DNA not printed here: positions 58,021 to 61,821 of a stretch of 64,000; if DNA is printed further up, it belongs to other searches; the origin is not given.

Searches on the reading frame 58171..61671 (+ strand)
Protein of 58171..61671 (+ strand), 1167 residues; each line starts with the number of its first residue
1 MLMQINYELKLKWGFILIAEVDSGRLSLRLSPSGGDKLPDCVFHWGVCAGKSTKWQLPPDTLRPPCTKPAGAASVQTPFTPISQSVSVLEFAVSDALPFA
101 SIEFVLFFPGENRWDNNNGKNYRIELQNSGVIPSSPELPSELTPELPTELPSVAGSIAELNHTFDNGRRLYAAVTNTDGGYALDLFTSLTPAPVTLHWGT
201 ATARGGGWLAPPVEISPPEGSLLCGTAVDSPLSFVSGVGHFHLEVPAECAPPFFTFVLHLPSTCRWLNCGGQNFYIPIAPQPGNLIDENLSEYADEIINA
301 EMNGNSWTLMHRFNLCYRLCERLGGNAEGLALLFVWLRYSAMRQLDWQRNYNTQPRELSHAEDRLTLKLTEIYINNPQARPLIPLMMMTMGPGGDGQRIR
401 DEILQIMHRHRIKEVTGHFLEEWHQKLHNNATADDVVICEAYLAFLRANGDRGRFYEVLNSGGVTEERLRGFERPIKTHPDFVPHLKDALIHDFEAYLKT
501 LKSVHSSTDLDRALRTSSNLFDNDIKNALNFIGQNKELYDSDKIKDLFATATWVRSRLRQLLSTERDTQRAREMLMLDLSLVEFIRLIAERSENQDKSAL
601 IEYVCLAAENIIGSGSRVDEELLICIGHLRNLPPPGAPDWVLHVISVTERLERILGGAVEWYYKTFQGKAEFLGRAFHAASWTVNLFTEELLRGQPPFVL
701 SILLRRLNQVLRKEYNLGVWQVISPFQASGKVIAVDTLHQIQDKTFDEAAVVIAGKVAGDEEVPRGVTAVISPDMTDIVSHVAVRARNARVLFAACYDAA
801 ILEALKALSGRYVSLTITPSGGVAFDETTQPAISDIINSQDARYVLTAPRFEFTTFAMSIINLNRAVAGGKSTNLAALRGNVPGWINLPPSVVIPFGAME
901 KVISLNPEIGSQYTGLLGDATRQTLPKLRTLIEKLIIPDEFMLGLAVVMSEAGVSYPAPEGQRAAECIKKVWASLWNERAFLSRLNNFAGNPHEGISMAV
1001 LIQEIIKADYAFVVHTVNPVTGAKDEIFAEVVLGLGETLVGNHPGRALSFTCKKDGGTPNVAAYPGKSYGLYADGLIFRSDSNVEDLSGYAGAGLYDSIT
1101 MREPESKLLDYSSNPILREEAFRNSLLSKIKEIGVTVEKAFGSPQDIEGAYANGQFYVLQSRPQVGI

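Call 73: search_protein_families(library=pfam, proteins=[window:58171-61671:+], max_evalue=0.001)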
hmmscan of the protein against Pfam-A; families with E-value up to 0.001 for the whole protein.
window:58171-61671:+ (1167 aa): 3 families
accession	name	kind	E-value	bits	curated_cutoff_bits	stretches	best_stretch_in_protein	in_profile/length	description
PF22973.2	GWD1_pHisD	-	9.7e-38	128.7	27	1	720-829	2-110/115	Alpha-glucan water dikinase, phosphohistidine-like domain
PF23166.1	Ig_N_CWD1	-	6.8e-32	110.6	27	2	40-126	38-121/121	Alpha-glucan water dikinase 1 Ig-like N-terminal domain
PF01326.24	PPDK_N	-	3.2e-26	92.8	27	2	963-1041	134-212/328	Pyruvate phosphate dikinase, AMP/ATP-binding domain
